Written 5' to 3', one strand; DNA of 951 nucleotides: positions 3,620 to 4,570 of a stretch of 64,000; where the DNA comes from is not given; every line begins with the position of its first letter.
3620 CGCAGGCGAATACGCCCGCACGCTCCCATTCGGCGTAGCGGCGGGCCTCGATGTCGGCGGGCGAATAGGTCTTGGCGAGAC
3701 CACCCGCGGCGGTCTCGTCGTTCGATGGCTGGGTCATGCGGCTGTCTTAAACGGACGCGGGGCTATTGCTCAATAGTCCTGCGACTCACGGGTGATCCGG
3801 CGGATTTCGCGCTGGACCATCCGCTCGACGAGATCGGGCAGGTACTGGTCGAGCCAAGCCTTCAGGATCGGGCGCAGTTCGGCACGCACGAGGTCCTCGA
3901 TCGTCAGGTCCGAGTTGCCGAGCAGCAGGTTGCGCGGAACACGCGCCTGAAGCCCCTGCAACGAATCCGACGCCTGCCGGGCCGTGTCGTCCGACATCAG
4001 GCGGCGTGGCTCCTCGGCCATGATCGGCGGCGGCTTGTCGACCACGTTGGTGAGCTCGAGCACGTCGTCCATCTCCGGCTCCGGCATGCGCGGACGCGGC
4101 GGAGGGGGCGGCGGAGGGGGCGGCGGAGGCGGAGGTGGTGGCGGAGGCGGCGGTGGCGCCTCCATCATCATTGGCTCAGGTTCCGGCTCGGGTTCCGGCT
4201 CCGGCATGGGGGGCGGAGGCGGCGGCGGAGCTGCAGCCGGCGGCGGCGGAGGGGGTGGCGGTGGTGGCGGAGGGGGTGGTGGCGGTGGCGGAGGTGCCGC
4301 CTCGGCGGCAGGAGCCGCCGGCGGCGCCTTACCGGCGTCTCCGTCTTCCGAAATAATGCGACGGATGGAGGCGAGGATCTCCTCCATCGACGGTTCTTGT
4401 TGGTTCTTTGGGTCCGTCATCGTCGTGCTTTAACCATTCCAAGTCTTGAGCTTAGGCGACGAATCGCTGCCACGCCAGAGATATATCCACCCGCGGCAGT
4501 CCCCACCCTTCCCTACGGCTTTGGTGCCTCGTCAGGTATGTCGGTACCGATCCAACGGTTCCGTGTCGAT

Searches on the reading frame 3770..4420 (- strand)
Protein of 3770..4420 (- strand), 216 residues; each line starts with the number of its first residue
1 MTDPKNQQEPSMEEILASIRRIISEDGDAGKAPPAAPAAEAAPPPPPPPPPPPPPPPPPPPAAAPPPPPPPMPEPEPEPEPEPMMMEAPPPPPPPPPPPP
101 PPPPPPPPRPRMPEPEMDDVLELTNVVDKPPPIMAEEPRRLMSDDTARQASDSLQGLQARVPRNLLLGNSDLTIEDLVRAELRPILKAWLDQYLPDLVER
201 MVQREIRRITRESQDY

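Call 15: search_protein_families(library=pfam, proteins=[window:3770-4420:-], max_evalue=1)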
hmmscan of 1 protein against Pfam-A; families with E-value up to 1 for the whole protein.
window:3770-4420:- (216 aa): 1 family
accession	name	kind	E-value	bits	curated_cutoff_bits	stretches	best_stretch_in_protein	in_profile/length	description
PF10691.14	DUF2497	-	7.9e-23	81.1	27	1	140-211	2-75/75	Protein of unknown function (DUF2497)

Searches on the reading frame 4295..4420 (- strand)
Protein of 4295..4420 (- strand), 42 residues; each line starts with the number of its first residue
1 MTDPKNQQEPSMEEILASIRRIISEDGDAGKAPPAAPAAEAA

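Call 28: find_homologous_proteins(query=window:4295-4420:-, max_evalue=10)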
Query seq(42 aa) (42 aa): 58 proteins with E <= 10 among 59 candidates.
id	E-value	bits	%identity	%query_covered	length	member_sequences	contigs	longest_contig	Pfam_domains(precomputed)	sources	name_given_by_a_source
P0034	1.3e-8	51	85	76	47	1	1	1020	-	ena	-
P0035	1.2e-7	48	78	90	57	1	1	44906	-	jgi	jgi:cell pole-organizing protein PopZ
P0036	1.6e-7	48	75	86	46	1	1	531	-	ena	-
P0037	6.8e-6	43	96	62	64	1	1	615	-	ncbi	-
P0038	7.1e-6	43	67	100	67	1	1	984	-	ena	-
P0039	7.6e-6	43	69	93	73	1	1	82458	-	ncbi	-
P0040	8.0e-6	43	69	86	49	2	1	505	-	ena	-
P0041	9.2e-6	43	81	76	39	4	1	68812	-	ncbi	ncbi:DUF2497 domain-containing protein, partial [Azospirillum brasilense]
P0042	1.2e-5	42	83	71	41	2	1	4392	-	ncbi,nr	ncbi:MAG TPA: DUF2497 domain-containing protein, partial [Azospirillaceae bacterium]|nr:DUF2497 doma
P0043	1.6e-5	42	81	74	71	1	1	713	-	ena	-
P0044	2.0e-5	42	86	67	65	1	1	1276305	-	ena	-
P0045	2.4e-5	41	86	67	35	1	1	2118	-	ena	-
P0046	2.4e-5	41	82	67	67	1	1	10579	-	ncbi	-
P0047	3.0e-5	41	86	67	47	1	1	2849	-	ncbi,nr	ncbi:MAG: DUF2497 domain-containing protein, partial [Proteobacteria bacterium]|nr:DUF2497 domain-co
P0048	4.1e-5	41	67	93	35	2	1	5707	-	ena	-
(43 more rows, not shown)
